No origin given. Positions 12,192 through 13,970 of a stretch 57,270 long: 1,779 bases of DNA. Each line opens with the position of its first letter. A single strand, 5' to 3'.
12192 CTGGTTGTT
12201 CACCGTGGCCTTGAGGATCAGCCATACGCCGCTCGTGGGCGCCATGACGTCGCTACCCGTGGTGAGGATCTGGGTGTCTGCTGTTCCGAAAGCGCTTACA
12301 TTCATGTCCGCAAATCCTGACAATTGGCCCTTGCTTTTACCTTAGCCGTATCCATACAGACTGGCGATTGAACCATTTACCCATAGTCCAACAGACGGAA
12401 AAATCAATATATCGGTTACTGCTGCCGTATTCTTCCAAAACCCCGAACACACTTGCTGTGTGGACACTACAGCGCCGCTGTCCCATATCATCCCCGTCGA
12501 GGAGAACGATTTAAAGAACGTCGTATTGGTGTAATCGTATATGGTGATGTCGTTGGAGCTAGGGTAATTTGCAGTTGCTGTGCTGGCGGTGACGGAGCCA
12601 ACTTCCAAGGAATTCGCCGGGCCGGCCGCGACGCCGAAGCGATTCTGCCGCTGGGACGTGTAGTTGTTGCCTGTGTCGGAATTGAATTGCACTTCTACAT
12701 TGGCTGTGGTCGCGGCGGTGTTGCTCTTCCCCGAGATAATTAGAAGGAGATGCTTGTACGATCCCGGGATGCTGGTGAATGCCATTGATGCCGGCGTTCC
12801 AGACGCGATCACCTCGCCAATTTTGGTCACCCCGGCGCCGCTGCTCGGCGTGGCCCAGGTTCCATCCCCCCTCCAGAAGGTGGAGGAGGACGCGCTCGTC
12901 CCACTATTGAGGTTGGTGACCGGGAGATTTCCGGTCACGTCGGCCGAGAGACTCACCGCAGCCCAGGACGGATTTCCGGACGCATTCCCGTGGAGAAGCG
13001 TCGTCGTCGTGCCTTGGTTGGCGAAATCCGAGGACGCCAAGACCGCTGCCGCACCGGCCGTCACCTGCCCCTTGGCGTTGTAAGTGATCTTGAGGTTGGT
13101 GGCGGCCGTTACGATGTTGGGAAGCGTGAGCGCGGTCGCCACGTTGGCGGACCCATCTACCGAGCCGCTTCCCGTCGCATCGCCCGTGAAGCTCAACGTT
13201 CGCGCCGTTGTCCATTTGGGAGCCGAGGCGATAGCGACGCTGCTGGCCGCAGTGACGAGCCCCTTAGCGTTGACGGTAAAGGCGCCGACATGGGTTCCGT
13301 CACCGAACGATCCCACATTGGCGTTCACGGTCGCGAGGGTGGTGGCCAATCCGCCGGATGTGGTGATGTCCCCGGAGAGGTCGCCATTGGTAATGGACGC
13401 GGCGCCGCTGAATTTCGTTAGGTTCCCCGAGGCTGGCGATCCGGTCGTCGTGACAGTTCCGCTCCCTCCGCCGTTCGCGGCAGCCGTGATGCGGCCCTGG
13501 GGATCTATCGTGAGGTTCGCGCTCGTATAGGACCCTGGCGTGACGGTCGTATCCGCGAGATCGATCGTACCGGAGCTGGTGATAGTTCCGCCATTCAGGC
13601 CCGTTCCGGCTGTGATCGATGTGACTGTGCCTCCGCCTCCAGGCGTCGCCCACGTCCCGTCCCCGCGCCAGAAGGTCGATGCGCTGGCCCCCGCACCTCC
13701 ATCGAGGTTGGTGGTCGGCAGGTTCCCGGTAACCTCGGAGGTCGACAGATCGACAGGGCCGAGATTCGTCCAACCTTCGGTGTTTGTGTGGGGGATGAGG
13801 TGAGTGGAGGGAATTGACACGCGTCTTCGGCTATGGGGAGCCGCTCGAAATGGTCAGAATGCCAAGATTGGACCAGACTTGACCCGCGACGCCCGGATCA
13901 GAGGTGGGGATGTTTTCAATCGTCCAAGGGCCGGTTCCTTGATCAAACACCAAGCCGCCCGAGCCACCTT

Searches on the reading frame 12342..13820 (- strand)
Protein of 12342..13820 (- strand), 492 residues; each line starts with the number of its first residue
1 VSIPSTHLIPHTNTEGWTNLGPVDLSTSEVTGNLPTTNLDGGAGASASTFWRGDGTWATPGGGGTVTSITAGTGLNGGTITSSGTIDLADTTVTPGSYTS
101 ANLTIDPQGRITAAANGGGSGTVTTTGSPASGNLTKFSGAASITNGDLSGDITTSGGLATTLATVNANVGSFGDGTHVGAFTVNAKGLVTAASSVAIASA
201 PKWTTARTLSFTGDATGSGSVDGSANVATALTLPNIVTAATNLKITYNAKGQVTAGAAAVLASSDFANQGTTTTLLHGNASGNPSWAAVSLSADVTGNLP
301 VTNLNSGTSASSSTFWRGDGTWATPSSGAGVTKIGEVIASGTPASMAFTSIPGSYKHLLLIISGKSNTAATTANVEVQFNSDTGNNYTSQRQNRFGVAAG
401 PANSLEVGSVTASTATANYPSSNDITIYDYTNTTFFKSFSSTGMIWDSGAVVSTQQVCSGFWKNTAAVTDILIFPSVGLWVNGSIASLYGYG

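Call 75: search_protein_families(library=phrogs, proteins=[window:12342-13820:-], max_evalue=0.00001)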
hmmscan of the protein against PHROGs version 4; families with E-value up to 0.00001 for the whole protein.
window:12342-13820:- (492 aa): 3 families
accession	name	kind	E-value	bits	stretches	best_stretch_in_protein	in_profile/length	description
phrog_5181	-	unknown function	1.1e-12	48.1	1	198-448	368-598/763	-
phrog_7389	-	tail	6.8e-08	32.5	1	197-269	341-412/732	tail fiber protein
phrog_3018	-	head and packaging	7.1e-06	26.3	1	189-315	90-222/341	head decoration protein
